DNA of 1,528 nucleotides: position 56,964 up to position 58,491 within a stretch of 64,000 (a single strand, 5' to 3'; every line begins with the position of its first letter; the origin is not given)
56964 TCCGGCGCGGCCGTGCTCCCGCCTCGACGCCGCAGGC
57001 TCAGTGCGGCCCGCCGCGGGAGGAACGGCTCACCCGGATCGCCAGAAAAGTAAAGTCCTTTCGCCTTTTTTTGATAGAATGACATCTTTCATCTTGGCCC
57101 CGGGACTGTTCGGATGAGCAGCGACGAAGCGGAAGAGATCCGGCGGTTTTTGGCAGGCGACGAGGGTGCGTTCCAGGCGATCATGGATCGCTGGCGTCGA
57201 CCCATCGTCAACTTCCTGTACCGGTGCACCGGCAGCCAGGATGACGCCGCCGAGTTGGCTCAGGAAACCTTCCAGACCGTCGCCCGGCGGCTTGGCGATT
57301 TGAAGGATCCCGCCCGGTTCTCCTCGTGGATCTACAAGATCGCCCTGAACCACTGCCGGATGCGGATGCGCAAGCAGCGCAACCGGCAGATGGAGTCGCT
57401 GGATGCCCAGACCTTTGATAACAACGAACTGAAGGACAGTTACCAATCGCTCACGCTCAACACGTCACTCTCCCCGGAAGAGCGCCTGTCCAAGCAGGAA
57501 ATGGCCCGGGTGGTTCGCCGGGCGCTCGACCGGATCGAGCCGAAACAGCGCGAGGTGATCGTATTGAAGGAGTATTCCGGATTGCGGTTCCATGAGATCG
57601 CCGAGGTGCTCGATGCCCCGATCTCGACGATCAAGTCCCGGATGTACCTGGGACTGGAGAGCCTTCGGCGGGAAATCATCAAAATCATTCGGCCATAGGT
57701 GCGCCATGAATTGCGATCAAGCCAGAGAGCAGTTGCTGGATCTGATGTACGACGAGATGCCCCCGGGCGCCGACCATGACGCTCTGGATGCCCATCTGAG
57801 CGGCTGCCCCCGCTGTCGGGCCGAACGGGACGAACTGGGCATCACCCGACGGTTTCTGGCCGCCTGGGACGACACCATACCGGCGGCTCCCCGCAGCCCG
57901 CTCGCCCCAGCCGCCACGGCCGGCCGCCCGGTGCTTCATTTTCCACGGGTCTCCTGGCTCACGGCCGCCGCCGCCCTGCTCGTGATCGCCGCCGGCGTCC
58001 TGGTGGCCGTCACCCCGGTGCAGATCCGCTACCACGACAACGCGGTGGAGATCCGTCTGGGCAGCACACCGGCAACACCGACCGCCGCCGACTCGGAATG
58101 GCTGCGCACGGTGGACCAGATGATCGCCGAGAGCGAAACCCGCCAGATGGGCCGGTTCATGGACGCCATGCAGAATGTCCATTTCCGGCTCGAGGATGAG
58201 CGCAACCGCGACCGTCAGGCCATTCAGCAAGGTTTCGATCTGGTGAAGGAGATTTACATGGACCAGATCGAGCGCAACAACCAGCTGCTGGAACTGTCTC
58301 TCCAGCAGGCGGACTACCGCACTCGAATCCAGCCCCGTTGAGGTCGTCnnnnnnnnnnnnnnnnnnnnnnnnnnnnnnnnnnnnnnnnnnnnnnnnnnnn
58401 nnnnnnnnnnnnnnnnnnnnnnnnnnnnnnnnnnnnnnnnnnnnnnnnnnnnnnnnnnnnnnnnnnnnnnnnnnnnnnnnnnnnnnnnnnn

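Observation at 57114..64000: ECF sigma / anti-sigma / periplasmic protein fused transcriptionally to a gspEFGHIJ type II secretion operon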

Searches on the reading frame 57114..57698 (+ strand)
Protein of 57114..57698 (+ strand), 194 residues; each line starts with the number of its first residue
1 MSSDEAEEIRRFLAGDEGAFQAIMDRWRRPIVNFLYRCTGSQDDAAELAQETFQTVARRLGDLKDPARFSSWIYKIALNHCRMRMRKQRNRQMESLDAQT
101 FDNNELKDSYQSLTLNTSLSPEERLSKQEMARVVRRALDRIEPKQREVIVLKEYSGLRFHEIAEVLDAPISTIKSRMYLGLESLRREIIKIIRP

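Call 6: search_protein_families(library=pfam, proteins=[window:57114-57698:+], max_evalue=0.01)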
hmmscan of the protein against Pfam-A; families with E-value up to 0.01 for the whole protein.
window:57114-57698:+ (194 aa): 5 families
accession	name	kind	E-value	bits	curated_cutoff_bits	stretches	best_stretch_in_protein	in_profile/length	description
PF04542.20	Sigma70_r2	-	1.2e-12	47.9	24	1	25-90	3-70/71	Sigma-70 region 2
PF08281.18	Sigma70_r4_2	-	1e-11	44.7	25.7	1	133-184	3-54/54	Sigma-70, region 4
PF04545.22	Sigma70_r4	-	1.3e-08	34.6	24.1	1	137-185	1-49/50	Sigma-70, region 4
PF07638.17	Sigma70_ECF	-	0.00026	21.4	21.1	1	44-185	48-180/185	ECF sigma factor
PF03432.20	Relaxase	-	0.0077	16.9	24.6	0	91-150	25-83/132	MobA/VirD2-like, nuclease domain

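Call 7: search_protein_families(library=ncbifam, proteins=[window:57114-57698:+], max_evalue=0.01)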
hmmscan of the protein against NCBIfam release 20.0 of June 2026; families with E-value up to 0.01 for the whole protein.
window:57114-57698:+ (194 aa): 99 families (the best 25 are shown)
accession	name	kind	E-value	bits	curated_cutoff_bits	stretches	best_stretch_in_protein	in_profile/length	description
NF009166.1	PRK12513.1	equivalog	2.2e-40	138.4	206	1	7-188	11-186/193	RNA polymerase sigma factor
NF007223.0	PRK09641.1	equivalog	3.8e-32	111.7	209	1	6-188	6-184/187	RNA polymerase sigma factor SigW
TIGR02939.1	RpoE_Sigma70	equivalog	1.2e-27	97.1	236.15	1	7-188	9-186/190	RNA polymerase sigma factor RpoE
TIGR02948.1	SigW_bacill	equivalog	1.3e-26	93.8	243.1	1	7-188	7-184/187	RNA polymerase sigma factor SigW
NF007225.0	PRK09643.1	equivalog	2.8e-26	92.5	190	1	5-185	14-179/204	RNA polymerase sigma factor SigM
TIGR02937.1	sigma70-ECF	superfamily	2.3e-25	89.1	42.9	1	19-187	2-164/165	sigma-70 family RNA polymerase sigma factor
NF009171.0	PRK12518.1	equivalog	3.4e-25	89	208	1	5-186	14-182/191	RNA polymerase sigma factor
NF007216.0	PRK09638.1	equivalog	1e-24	87.3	194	1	2-188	2-174/180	RNA polymerase sigma factor SigY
NF008888.0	PRK11922.1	equivalog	1.2e-24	87.3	204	1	4-192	16-200/231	RNA polymerase sigma factor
NF004113.0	PRK05602.1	equivalog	1.1e-22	80.7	208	1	6-188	33-201/211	RNA polymerase sigma factor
TIGR02950.1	SigM_subfam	subfamily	1.4e-22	80.2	147.95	1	22-185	4-155/159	RNA polymerase sigma factor, SigM family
TIGR02985.1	Sig70_bacteroi1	subfamily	2.7e-22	79.7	126.4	1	19-188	2-162/162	RNA polymerase sigma-70 factor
NF053879.1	RNAPolSigSigVBac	equivalog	3.5e-21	75.5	190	1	33-188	19-155/160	RNA polymerase sigma factor SigV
NF006089.0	PRK08241.1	subfamily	1.4e-20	73.6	240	1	5-176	9-192/343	RNA polymerase subunit sigma-70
NF007222.0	PRK09640.1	equivalog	2.9e-20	72.6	194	1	18-188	26-182/188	RNA polymerase sigma factor SigX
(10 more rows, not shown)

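Call 45: find_homologous_proteins(query=window:57114-57695:+, max_evalue=1e-20)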
Query window:57114-57695:+ (194 aa): 42 proteins with E <= 1e-20 among 588 candidates.
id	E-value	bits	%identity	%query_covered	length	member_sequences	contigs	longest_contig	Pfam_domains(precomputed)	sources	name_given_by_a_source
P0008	6.6e-115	399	96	100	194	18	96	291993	PF04545.23,PF04542.21,PF08281.19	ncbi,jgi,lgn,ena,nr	ncbi:MAG TPA: sigma-70 family RNA polymerase sigma factor [Acidobacteriota bacterium]|nr:sigma-70 fa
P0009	2.2e-99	349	83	100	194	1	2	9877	PF04545.23,PF04542.21,PF08281.19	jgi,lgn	jgi:RNA polymerase sigma-70 factor (ECF subfamily)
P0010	3.4e-78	280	68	100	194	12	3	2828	PF07638.18,PF04545.23,PF04542.21,PF08281.19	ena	-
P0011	1.3e-74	268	65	100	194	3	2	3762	PF07638.18,PF04545.23,PF04542.21,PF08281.19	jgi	jgi:RNA polymerase sigma-70 factor (ECF subfamily)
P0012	2.3e-71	257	60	100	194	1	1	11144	PF04545.23,PF04542.21,PF08281.19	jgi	jgi:RNA polymerase sigma-70 factor (ECF subfamily)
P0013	7.4e-71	256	62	100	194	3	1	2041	PF07638.18,PF04545.23,PF04542.21,PF08281.19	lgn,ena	-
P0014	4.1e-69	250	58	100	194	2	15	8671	PF07638.18,PF04545.23,PF04542.21,PF08281.19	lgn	-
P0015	6.5e-68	246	61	100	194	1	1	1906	PF07638.18,PF04545.23,PF04542.21,PF08281.19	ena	-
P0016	3.7e-67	244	59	100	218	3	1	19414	PF07638.18,PF04545.23,PF04542.21,PF08281.19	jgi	-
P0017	7.6e-65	236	57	100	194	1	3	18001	PF07638.18,PF04545.23,PF04542.21,PF08281.19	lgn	-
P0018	5.9e-55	204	71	72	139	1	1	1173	PF04545.23,PF08281.19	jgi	jgi:RNA polymerase sigma-70 factor (ECF subfamily)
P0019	6.6e-51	191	51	98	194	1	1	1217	PF07638.18,PF04545.23,PF04542.21,PF08281.19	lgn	-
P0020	1.6e-50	189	60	78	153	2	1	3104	PF04545.23,PF04542.21,PF08281.19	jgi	-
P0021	7.9e-49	184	48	97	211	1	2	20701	PF04545.23,PF04542.21,PF08281.19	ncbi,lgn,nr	ncbi:MAG: sigma-70 family RNA polymerase sigma factor [Acidobacteria bacterium]|nr:sigma-70 family R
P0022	7.4e-45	171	49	90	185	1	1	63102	PF04545.23,PF04542.21,PF08281.19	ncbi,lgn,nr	ncbi:MAG: sigma-70 family RNA polymerase sigma factor [Acidobacteria bacterium]|nr:sigma-70 family R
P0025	3.5e-41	159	43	94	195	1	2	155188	PF04545.23,PF04542.21,PF08281.19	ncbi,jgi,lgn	ncbi:MAG TPA: sigma-70 family RNA polymerase sigma factor [Acidobacteriota bacterium]|jgi:RNA polyme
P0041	4.6e-26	110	39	88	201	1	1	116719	PF07638.18,PF04545.23,PF04542.21,PF08281.19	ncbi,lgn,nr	ncbi:MAG: sigma-70 family RNA polymerase sigma factor [Acidobacteria bacterium]|nr:sigma-70 family R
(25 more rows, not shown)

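Call 47: find_encoding_contigs(protein=P0022, flank=9000, max_places=1)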
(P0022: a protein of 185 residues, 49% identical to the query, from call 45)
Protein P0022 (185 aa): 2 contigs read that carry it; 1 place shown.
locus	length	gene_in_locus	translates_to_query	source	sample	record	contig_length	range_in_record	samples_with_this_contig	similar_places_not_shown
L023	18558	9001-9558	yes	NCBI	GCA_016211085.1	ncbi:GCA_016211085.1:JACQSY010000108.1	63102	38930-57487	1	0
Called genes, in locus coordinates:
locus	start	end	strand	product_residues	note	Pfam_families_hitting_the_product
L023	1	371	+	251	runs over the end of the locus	PF00535:Glycos_transf_2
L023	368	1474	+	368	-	PF13439:Glyco_transf_4 (faint), PF00534:Glycos_transf_1 (weak), PF13692:Glyco_trans_1_4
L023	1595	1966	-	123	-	PF09723:Zn_ribbon_8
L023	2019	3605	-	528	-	PF00884:Sulfatase, PF01663:Phosphodiest, PF16347:SGSH_C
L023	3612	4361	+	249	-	PF13489:Methyltransf_23, PF13649:Methyltransf_25 (weak), PF13847:Methyltransf_31 (faint), PF08241:Methyltransf_11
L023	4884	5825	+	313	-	PF01551:Peptidase_M23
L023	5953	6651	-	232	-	PF04893:Yip1 (weak)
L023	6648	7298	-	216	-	PF13346:ABC2_membrane_5 (weak)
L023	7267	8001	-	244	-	PF00005:ABC_tran, PF13304:AAA_21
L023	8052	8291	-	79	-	-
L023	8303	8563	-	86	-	-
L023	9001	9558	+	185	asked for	PF04542:Sigma70_r2, PF08281:Sigma70_r4_2, PF04545:Sigma70_r4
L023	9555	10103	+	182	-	-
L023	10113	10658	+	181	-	-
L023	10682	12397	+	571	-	PF05157:MshEN, PF00437:T2SSE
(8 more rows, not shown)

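Call 48: find_encoding_contigs(protein=P0025, flank=9000, max_places=1)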
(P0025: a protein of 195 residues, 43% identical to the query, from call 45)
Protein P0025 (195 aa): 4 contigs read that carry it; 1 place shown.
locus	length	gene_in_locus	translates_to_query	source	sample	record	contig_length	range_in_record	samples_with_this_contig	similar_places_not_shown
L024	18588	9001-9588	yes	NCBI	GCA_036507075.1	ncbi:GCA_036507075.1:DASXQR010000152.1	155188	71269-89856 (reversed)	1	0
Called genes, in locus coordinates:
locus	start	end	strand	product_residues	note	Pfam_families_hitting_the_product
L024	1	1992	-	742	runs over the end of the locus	PF25778:DUF7948, PF06739:SBBP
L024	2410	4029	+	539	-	PF00486:Trans_reg_C, PF13428:TPR_14 (faint), PF07719:TPR_2 (faint), PF13414:TPR_11 (faint), PF13432:TPR_16 (faint), PF14559:TPR_19 (faint), PF13431:TPR_17 (faint), PF12895:ANAPC3 (faint)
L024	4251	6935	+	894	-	PF07517:SecA_DEAD, PF01043:SecA_PP_bind, PF21090:P-loop_SecA, PF07516:SecA_SW, PF02810:SEC-C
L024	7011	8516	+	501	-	PF00478:IMPDH, PF01070:FMN_dh (weak), PF00571:CBS, PF03060:NMO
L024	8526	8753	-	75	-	PF13366:PDDEXK_3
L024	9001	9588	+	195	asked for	PF04542:Sigma70_r2, PF08281:Sigma70_r4_2, PF04545:Sigma70_r4 (weak)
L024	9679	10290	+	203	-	-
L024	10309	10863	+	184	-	-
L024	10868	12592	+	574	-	PF05157:MshEN, PF00437:T2SSE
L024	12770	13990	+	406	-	PF28597:T2SSF_N, PF00482:T2SSF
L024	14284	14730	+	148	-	PF07963:N_methyl, PF08334:T2SSG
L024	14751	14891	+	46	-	-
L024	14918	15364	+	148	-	PF07963:N_methyl, PF08334:T2SSG, PF22434:PilW_C (faint)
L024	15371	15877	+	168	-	PF07963:N_methyl (weak)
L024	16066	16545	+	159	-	-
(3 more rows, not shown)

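Call 49: find_encoding_contigs(protein=P0041, flank=9000, max_places=1)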
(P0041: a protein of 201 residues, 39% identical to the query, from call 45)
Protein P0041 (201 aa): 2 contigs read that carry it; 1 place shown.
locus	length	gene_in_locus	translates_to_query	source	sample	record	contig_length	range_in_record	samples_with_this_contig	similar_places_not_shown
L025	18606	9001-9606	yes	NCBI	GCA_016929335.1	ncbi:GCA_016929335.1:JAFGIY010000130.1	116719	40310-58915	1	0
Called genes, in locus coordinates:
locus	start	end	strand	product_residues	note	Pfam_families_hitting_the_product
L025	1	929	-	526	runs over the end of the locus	PF00512:HisKA, PF02518:HATPase_c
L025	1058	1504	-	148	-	PF02472:ExbD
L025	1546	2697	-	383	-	PF03544:TonB_C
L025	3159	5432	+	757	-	PF07715:Plug, PF00593:TonB_dep_Rec_b-barrel, PF14905:OMP_b-brl_3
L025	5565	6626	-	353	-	PF09890:DUF2117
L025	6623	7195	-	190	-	PF14938:SNAP (weak)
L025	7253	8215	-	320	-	PF07670:Gate (weak)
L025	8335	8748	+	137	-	PF01402:RHH_1, PF08753:NikR_C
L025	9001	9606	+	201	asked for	PF07638:Sigma70_ECF (faint), PF04542:Sigma70_r2, PF08281:Sigma70_r4_2, PF04545:Sigma70_r4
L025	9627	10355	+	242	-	PF13490:zf-HC2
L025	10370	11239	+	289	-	-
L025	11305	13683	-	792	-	PF03030:H_PPase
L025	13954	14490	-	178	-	PF07670:Gate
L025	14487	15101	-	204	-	PF07670:Gate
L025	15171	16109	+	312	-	PF02016:Peptidase_S66, PF17676:Peptidase_S66C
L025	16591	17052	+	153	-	-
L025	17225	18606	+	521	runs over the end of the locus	PF00004:AAA, PF07724:AAA_2, PF07728:AAA_5 (faint), PF10431:ClpB_D2-small (faint)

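Call 70: search_solved_structures(query=window:57114-57695:+, max_evalue=0.00001)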
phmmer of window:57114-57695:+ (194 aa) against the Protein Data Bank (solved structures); distinct sequences matched with E-value up to 0.00001: 21.
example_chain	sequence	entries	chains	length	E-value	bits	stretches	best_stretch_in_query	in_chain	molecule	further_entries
5wuq_A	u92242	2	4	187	4.9e-22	82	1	8-188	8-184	ECF RNA polymerase sigma factor SigW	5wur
6in7_B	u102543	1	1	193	2.7e-20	76.3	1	7-192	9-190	RNA polymerase sigma-H factor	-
8z6g_B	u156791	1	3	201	3e-20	76.1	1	7-192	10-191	RNA polymerase sigma factor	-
1or7_A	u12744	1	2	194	9.8e-20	74.5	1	9-193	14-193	RNA polymerase sigma-E factor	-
6jbq_F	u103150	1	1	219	1.5e-19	73.9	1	9-193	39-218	ECF RNA polymerase sigma-E factor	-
7qh5_A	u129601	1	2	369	2.6e-13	53.6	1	8-92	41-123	RNA polymerase sigma factor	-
9m9d_F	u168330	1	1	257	2.4e-12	50.4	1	30-186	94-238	ECF RNA polymerase sigma factor SigE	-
9m9e_F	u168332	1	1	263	2.6e-12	50.3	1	30-186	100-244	ECF RNA polymerase sigma factor SigE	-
9m98_F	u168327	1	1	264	2.6e-12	50.3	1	30-186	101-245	ECF RNA polymerase sigma factor SigE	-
2q1z_A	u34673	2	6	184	5.9e-10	42.6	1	16-187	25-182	RpoE, ECF SigE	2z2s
5zx2_F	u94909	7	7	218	1.3e-09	41.5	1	30-190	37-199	ECF RNA polymerase sigma factor SigH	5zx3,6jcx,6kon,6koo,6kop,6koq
4cxf_A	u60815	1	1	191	1e-08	38.6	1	13-177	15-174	RNA POLYMERASE SIGMA FACTOR CNRH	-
6jcy_F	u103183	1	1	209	4.6e-08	36.4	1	30-190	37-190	ECF RNA polymerase sigma factor SigH,ECF RNA polymerase sigma factor SigE,ECF RNA polymera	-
2h27_A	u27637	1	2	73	6.2e-08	36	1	126-193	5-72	RNA polymerase Sigma E factor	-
6dxo_A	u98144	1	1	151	8.5e-08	35.6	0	10-82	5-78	RNA polymerase ECF-subfamily sigma factor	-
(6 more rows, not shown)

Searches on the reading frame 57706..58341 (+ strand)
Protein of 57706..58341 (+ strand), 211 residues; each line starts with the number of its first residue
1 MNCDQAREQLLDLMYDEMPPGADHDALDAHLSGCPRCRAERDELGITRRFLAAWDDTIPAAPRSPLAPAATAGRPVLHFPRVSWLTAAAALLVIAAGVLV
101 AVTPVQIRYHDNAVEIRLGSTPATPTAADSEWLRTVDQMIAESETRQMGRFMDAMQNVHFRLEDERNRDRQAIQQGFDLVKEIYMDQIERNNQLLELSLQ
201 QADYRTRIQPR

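Call 6: search_protein_families(library=pfam, proteins=[window:57706-58341:+], max_evalue=0.01)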
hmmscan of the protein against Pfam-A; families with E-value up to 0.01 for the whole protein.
window:57706-58341:+ (211 aa): 1 family
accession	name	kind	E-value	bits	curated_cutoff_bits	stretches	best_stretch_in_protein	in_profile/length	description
PF13490.11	zf-HC2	-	5.1e-05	23.7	22.2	1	3-38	1-35/35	Putative zinc-finger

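Call 7: search_protein_families(library=ncbifam, proteins=[window:57706-58341:+], max_evalue=0.01)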
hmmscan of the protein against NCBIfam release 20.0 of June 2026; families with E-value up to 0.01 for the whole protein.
window:57706-58341:+ (211 aa): 1 family
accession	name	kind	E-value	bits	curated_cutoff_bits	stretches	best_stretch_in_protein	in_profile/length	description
NF052375.1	antisigma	equivalog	4.4e-05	23.6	100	1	22-119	13-122/217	anti-sigma factor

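Call 71: search_solved_structures(query=window:57706-58338:+, max_evalue=1)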
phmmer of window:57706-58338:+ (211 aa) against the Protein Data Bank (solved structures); distinct sequences matched with E-value up to 1: 1.
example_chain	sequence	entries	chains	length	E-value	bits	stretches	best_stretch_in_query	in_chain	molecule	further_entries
3hug_B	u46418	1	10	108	0.029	17.4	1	21-71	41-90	PROBABLE CONSERVED MEMBRANE PROTEIN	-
